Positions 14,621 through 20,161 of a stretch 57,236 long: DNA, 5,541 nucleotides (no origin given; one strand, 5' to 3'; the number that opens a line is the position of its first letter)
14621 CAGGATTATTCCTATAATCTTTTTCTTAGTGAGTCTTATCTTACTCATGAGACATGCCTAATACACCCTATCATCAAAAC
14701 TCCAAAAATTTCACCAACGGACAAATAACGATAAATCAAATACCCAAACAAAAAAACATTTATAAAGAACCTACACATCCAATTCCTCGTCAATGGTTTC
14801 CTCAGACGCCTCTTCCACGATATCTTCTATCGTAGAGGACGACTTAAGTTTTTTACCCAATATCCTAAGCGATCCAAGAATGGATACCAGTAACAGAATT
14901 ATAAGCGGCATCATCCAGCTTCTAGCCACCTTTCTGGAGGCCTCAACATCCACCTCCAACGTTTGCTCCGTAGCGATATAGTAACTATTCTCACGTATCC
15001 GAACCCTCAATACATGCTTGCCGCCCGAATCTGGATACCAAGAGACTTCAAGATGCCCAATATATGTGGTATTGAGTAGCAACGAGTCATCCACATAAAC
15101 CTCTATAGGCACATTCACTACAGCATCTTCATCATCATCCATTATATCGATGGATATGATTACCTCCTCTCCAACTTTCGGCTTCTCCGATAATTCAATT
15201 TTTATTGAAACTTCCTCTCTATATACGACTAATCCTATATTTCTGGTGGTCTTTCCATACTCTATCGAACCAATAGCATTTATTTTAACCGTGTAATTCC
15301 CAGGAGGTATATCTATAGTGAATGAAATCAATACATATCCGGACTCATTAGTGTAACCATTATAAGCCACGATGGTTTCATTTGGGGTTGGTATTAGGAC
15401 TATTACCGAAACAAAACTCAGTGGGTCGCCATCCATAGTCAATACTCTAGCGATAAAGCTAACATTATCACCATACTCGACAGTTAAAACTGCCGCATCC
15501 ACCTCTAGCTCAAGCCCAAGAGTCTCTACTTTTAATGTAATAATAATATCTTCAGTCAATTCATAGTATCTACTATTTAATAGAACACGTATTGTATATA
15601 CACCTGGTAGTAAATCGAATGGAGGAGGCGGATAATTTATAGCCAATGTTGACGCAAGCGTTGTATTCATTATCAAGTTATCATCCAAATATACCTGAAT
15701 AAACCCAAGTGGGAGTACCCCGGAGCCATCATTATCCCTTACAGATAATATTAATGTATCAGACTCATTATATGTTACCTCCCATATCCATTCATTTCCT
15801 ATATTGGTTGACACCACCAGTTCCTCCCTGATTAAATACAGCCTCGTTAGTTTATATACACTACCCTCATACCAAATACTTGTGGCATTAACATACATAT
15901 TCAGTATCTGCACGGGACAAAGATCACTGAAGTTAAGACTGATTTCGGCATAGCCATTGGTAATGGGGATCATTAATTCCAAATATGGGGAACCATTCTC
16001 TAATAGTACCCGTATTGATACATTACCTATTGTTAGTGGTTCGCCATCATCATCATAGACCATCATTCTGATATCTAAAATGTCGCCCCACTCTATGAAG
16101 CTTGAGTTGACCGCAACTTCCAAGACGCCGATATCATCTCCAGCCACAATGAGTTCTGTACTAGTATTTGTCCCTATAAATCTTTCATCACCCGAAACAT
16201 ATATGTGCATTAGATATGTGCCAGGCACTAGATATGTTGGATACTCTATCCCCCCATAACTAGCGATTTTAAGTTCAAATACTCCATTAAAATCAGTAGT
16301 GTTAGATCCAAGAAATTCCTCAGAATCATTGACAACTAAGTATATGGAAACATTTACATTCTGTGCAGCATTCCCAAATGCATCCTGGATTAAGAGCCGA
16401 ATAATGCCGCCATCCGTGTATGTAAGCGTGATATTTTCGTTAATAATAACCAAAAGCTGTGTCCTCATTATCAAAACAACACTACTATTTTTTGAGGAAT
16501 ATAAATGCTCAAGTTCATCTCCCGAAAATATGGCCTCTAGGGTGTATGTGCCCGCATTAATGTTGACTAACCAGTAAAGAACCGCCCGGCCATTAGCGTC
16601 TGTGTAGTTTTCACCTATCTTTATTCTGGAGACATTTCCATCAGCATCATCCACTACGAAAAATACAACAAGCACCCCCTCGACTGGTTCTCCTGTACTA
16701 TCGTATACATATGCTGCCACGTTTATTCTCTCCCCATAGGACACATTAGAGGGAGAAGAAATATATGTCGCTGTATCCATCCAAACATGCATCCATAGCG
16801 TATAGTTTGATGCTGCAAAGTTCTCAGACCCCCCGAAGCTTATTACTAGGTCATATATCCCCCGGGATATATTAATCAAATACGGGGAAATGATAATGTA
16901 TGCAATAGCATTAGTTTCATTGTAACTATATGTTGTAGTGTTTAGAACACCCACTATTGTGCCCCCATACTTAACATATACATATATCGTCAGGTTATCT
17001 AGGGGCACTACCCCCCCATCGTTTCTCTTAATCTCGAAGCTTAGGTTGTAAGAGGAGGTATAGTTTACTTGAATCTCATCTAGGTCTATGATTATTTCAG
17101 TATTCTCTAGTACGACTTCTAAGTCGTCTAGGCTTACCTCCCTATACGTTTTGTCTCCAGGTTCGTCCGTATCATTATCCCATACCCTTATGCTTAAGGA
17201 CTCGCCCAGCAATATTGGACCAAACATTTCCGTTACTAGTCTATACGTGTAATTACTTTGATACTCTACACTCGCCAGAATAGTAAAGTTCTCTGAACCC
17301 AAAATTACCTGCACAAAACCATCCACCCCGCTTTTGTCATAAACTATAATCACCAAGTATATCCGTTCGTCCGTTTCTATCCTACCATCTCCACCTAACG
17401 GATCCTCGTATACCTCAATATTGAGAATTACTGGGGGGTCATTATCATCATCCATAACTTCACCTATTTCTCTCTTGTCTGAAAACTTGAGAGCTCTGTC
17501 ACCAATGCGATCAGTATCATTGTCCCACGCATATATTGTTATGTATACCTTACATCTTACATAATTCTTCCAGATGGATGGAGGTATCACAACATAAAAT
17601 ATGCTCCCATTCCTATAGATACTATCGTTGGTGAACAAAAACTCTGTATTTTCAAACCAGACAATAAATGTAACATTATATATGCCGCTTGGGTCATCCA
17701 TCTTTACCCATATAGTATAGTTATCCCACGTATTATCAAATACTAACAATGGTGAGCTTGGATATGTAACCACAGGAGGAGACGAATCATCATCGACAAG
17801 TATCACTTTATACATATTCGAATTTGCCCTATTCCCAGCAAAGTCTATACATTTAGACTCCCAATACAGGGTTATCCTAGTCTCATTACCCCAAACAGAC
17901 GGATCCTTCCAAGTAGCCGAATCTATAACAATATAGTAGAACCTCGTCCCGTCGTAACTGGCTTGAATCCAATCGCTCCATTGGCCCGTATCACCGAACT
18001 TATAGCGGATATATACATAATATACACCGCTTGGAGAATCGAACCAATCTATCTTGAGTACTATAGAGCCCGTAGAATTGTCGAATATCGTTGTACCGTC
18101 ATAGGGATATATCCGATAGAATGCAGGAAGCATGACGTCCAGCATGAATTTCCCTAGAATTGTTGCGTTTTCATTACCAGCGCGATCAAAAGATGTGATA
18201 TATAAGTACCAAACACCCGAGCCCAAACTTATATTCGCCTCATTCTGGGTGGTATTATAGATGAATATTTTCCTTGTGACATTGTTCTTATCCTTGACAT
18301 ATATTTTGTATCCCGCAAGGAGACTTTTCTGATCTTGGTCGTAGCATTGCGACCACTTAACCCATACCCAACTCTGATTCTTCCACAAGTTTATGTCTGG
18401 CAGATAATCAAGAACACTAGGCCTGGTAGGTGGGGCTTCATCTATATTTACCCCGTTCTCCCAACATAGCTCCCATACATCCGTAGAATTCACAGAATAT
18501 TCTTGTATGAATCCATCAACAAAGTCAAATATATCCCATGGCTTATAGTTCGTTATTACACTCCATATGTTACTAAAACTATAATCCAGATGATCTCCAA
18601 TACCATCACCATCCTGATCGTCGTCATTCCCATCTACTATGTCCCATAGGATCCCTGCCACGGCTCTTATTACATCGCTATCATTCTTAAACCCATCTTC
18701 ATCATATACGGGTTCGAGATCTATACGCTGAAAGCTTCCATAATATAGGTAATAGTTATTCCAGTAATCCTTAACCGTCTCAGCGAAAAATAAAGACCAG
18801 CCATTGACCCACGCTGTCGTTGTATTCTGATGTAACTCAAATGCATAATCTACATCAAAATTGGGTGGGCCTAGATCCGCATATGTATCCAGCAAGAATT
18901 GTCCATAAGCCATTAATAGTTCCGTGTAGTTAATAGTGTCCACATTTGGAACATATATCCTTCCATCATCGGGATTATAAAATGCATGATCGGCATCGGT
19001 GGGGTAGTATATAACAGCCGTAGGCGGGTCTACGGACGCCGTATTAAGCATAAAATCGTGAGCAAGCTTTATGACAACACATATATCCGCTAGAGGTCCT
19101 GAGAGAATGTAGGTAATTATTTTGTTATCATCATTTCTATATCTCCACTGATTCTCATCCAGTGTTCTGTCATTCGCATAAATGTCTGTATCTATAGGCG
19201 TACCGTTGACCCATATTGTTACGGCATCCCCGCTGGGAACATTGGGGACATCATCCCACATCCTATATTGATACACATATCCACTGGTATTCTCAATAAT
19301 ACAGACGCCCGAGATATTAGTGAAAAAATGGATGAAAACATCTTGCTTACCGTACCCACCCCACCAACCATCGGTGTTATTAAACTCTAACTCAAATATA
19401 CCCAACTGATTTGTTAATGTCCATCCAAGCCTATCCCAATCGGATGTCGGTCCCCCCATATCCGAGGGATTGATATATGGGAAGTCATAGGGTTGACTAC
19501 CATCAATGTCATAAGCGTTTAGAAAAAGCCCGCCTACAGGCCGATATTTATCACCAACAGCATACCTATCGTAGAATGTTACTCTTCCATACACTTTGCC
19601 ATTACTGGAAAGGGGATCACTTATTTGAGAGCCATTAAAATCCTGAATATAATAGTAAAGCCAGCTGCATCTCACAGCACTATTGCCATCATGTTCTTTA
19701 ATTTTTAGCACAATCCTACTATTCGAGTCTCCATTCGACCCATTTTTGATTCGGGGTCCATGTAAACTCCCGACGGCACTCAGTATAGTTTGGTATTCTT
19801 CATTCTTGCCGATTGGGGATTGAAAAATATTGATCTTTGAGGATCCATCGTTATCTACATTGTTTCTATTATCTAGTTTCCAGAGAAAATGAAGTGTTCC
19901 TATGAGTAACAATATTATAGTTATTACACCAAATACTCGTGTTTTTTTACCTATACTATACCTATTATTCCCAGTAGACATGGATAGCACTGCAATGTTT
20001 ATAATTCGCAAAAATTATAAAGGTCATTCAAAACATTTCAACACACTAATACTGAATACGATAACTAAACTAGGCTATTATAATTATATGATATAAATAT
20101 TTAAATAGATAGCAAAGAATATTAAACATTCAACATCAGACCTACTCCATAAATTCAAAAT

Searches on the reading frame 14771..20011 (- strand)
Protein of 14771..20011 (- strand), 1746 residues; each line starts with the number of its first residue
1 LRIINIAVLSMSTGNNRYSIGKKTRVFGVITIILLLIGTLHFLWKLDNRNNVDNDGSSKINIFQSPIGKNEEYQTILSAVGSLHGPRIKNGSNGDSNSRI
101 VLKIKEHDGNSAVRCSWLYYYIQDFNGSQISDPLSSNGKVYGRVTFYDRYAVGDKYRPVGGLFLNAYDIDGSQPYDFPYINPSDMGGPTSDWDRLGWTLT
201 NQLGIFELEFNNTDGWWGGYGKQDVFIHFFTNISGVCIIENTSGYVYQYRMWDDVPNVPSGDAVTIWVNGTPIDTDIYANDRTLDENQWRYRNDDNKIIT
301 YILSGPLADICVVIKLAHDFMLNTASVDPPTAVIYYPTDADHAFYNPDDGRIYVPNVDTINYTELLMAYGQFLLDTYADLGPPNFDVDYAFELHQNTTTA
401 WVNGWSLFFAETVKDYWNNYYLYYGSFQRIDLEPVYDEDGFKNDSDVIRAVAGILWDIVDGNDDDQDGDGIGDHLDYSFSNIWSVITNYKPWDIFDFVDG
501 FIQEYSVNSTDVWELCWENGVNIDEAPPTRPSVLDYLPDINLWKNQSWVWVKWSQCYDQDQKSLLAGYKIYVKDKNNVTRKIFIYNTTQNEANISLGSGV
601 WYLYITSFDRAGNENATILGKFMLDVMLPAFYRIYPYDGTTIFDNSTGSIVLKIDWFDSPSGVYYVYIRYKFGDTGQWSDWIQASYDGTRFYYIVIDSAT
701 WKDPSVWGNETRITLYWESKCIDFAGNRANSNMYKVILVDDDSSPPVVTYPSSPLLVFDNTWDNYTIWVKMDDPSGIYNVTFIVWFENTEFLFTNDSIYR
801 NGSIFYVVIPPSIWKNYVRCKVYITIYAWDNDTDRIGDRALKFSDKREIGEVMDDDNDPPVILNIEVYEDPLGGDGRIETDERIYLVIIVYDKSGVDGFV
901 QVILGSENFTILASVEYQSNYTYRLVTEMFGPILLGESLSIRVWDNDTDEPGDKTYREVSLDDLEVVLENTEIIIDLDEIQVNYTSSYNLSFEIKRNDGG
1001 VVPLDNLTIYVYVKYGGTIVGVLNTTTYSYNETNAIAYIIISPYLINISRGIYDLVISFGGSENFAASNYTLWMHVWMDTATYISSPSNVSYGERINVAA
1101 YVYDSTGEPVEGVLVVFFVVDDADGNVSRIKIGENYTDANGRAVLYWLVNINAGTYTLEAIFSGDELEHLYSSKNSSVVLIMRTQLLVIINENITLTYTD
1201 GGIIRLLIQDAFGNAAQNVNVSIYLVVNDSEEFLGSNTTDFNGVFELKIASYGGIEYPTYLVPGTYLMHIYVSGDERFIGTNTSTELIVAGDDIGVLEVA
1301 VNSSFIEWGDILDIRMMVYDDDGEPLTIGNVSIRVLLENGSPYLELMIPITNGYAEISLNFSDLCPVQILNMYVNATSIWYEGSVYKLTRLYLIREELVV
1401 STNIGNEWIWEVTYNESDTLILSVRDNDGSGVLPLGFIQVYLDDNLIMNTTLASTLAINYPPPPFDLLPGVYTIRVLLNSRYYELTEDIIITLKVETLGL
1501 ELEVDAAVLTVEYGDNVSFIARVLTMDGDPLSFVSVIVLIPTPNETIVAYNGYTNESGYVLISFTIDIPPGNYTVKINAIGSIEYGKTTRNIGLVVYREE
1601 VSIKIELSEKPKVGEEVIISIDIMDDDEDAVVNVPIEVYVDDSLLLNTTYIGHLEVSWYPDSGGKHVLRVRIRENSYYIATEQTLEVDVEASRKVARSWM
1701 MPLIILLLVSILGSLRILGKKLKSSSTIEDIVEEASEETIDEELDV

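Call 15: search_protein_families(library=pfam, proteins=[window:14771-20011:-], max_evalue=0.01)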
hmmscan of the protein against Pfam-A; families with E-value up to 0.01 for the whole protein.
window:14771-20011:- (1746 aa): 3 families
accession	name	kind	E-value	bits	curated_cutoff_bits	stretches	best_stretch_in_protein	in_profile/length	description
PF02369.22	Big_1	-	1e-12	48.4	34.9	1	1095-1165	18-83/93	Bacterial Ig-like domain (group 1)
PF13620.12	CarboxypepD_reg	-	1.5e-09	38.5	32.3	0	1099-1163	3-57/82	Carboxypeptidase regulatory-like domain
PF16640.11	Big_3_5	-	2e-09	38.3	35.5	1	1085-1175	3-79/88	Bacterial Ig-like domain (group 3)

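Call 90: search_protein_families(library=ncbifam, proteins=[window:14771-20011:-], max_evalue=0.01)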
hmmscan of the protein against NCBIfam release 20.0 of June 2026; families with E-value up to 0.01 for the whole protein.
window:14771-20011:- (1746 aa): 1 family
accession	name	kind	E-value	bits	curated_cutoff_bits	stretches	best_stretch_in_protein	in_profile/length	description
TIGR02962.1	hdxy_isourate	equivalog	0.0056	17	87.45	0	1104-1159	10-64/113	hydroxyisourate hydrolase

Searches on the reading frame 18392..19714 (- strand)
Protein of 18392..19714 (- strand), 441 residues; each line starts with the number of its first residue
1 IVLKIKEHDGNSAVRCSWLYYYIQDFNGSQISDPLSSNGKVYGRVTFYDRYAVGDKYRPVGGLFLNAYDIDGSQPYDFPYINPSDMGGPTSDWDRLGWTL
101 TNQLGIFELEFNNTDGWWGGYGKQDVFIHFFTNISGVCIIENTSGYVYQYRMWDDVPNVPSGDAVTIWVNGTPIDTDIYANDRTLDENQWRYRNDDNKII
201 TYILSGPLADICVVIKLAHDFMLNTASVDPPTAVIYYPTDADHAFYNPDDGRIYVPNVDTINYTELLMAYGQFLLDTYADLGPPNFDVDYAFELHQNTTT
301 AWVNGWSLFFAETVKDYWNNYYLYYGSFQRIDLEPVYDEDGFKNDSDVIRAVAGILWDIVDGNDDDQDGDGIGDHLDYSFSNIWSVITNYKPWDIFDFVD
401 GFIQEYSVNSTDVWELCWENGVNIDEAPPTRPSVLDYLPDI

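Call 89: search_solved_structures(query=window:18392-19714:-, max_evalue=1)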
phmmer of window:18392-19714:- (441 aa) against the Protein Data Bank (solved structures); distinct sequences matched with E-value up to 1: 0.
